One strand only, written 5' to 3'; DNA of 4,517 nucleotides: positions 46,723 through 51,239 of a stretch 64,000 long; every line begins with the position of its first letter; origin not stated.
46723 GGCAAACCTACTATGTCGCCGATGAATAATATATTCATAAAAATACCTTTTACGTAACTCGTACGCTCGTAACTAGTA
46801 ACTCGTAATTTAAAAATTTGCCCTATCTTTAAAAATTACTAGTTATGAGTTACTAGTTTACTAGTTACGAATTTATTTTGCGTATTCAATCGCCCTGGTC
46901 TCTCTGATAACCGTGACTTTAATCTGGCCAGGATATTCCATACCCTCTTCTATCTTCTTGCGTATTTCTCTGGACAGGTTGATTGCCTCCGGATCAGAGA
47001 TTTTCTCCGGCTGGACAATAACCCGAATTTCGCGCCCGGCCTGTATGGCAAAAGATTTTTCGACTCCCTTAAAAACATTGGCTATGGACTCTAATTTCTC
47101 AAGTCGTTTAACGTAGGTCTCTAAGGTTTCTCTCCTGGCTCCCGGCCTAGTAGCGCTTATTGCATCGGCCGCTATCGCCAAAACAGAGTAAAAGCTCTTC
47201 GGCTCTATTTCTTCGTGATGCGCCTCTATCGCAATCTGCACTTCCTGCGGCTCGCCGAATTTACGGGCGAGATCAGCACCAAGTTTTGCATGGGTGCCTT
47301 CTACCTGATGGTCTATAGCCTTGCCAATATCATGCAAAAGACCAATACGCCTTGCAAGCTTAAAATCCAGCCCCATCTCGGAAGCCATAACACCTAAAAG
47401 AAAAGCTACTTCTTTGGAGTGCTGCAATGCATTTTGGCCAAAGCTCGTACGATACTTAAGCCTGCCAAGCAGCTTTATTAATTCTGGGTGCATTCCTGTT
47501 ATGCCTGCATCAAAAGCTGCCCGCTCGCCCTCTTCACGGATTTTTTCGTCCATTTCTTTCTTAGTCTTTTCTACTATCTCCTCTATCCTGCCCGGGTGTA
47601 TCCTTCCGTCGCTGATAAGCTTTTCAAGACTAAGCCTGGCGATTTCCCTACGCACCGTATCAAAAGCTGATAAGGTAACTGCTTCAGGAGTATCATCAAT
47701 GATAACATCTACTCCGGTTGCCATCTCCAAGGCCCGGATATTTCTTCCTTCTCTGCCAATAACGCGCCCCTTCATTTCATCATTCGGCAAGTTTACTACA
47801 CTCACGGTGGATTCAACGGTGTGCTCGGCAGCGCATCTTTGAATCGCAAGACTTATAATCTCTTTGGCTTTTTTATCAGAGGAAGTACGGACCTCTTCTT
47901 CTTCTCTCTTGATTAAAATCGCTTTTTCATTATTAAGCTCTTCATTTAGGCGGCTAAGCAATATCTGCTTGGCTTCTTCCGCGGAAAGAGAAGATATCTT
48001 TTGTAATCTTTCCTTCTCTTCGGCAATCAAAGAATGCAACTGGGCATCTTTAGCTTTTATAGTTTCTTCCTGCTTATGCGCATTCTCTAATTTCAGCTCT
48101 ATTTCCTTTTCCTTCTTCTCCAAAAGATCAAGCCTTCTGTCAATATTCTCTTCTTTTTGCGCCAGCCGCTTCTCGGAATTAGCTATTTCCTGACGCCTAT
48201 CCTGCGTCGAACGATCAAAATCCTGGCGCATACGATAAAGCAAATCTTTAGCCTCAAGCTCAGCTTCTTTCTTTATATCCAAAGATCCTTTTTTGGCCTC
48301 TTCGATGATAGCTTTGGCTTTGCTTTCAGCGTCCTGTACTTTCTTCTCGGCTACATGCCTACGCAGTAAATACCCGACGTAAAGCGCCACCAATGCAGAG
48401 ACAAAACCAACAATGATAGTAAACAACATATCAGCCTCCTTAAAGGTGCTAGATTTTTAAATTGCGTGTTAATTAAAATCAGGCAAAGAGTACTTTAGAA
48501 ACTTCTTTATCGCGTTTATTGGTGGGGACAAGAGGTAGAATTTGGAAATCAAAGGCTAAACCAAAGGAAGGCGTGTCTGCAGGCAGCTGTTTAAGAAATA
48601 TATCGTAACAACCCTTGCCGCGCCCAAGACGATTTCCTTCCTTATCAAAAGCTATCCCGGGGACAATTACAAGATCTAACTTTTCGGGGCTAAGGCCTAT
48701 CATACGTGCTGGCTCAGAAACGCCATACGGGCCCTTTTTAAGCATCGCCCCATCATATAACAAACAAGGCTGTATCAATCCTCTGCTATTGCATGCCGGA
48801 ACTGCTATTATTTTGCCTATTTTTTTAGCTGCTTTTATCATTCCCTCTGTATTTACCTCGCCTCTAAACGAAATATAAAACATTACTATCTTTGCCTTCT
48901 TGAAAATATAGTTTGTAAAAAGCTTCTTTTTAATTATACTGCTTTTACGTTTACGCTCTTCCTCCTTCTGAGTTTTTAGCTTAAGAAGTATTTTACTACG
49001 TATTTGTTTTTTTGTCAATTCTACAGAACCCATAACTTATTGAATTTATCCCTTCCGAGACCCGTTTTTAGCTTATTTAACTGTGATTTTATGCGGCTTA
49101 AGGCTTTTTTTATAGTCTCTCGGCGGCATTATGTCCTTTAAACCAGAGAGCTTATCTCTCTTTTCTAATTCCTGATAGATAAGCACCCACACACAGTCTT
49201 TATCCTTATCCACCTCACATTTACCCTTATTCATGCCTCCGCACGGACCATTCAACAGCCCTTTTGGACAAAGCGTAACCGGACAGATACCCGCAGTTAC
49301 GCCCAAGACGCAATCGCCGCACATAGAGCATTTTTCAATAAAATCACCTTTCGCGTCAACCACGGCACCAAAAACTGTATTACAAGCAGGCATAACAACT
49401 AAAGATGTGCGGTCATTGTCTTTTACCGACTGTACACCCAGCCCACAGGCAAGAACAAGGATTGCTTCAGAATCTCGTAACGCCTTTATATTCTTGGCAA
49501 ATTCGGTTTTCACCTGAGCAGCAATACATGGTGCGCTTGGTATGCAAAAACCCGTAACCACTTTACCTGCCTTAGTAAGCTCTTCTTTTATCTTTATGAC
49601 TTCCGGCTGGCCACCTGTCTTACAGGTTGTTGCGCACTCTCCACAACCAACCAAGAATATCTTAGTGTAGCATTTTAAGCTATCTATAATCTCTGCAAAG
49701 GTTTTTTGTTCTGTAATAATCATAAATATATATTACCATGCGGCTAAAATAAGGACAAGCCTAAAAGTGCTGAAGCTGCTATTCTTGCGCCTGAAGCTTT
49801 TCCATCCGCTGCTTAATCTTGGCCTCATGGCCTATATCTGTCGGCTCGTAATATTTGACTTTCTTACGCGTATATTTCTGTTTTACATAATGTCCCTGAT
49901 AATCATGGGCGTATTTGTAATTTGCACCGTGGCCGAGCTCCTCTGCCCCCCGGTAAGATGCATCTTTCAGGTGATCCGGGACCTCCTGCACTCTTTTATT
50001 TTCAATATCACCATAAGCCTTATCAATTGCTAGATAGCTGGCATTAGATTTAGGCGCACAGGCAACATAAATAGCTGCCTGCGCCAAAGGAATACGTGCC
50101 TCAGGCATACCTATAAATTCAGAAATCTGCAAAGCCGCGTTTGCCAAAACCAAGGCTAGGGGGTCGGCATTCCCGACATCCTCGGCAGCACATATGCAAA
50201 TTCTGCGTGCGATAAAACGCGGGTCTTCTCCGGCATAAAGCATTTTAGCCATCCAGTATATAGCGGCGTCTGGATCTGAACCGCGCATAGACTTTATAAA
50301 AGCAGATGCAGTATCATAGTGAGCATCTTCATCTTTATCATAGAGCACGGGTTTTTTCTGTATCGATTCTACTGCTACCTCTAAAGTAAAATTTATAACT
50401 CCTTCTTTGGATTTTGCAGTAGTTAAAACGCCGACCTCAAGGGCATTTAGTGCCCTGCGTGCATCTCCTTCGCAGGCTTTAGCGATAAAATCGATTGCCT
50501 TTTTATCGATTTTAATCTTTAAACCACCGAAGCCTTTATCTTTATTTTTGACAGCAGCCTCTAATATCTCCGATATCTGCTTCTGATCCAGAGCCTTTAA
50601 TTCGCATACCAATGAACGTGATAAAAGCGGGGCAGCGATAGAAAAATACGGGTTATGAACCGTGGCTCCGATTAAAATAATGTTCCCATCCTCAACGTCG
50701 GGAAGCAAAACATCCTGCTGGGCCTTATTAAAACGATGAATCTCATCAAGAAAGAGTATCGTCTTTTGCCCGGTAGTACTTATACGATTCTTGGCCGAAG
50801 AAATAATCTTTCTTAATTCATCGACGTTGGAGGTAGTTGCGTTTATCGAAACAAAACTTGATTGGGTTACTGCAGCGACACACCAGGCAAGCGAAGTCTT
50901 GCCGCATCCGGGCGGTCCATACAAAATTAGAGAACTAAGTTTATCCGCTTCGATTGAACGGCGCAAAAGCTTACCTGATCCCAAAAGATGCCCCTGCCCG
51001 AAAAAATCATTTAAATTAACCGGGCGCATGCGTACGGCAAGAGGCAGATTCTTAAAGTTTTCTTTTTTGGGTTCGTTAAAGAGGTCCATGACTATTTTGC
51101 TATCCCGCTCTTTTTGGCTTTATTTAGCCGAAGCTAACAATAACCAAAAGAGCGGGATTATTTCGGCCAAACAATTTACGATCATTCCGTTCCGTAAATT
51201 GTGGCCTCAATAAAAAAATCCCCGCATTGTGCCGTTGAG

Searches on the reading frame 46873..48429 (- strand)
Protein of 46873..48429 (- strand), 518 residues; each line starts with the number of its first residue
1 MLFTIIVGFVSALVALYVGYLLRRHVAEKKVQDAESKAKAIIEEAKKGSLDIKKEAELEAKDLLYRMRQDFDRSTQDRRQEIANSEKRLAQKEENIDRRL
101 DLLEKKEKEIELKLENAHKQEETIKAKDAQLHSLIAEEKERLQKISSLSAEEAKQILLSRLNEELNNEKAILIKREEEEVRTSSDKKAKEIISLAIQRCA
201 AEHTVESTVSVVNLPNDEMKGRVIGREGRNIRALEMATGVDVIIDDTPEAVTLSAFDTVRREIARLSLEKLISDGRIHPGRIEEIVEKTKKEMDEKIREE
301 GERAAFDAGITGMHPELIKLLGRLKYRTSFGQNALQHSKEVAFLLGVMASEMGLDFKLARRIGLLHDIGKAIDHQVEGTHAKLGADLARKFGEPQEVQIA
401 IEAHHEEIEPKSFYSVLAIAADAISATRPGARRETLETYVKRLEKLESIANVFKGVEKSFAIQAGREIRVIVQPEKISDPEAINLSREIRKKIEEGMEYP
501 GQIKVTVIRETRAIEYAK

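Call 71: search_protein_families(library=pfam, proteins=[window:46873-48429:-], max_evalue=0.00001)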
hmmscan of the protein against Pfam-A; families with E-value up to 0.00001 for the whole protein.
window:46873-48429:- (518 aa): 3 families
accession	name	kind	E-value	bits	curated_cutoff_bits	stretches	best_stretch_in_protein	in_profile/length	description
PF12072.13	RNase_Y_N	-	3.6e-58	196.8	32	1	4-203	2-201/201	RNase Y N-terminal region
PF01966.28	HD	-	1.3e-16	61.3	22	1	335-426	2-115/116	HD domain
PF00013.35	KH_1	-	2.8e-07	30.6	21.5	1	212-259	4-55/66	KH domain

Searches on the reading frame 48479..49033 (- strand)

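Call 71: search_protein_families(library=pfam, proteins=[window:48479-49033:-], max_evalue=0.00001)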
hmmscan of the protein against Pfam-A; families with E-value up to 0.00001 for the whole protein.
window:48479-49033:- (184 aa): 1 family
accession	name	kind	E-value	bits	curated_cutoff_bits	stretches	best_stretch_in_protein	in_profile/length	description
PF01812.26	5-FTHF_cyc-lig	-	1.4e-36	126.6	27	1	8-182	1-184/186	5-formyltetrahydrofolate cyclo-ligase family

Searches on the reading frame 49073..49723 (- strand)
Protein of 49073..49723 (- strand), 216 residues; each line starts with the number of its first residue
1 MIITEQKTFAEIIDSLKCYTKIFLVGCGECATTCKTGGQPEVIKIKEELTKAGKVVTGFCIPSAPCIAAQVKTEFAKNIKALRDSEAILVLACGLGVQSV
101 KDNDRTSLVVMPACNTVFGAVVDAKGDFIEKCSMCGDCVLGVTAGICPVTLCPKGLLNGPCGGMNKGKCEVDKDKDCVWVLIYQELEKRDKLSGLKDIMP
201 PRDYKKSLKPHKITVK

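Call 71: search_protein_families(library=pfam, proteins=[window:49073-49723:-], max_evalue=0.00001)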
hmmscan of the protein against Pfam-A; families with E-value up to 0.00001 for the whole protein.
window:49073-49723:- (216 aa): 1 family
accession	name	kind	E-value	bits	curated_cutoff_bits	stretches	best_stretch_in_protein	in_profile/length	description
PF12225.13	DUF5981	-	4.2e-34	116.5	23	1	112-204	2-94/95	Methylene-tetrahydrofolate reductase C terminal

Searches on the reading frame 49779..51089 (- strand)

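Call 71: search_protein_families(library=pfam, proteins=[window:49779-51089:-], max_evalue=0.00001)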
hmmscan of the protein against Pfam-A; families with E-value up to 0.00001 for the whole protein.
window:49779-51089:- (436 aa): 8 families
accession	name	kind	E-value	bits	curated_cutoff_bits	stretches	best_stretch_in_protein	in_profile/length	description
PF12002.13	MgsA_C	-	5.5e-69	231.8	27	1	270-432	1-166/167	MgsA AAA+ ATPase C terminal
PF16193.11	AAA_assoc_2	-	3.2e-27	95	34.3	1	190-269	3-81/81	AAA C-terminal domain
PF00004.35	AAA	-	1.5e-15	58.2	21.2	1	54-158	1-122/131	ATPase family associated with various cellular activities (AAA)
PF05496.18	RuvB_N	-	9.3e-14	51.9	27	1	21-141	1-118/159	Holliday junction DNA helicase RuvB P-loop domain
PF07728.20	AAA_5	-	5.6e-08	33.3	22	1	54-137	2-95/139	AAA domain (dynein-related subfamily)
PF13191.12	AAA_16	-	6e-07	30.5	32.6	0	47-77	20-51/167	AAA ATPase domain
PF13173.12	AAA_14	-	1.3e-06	28.9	27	1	54-169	5-125/129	AAA domain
PF01078.27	Mg_chelatase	-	1.4e-06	28.3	20.3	0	106-146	104-144/207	Magnesium chelatase, subunit ChlI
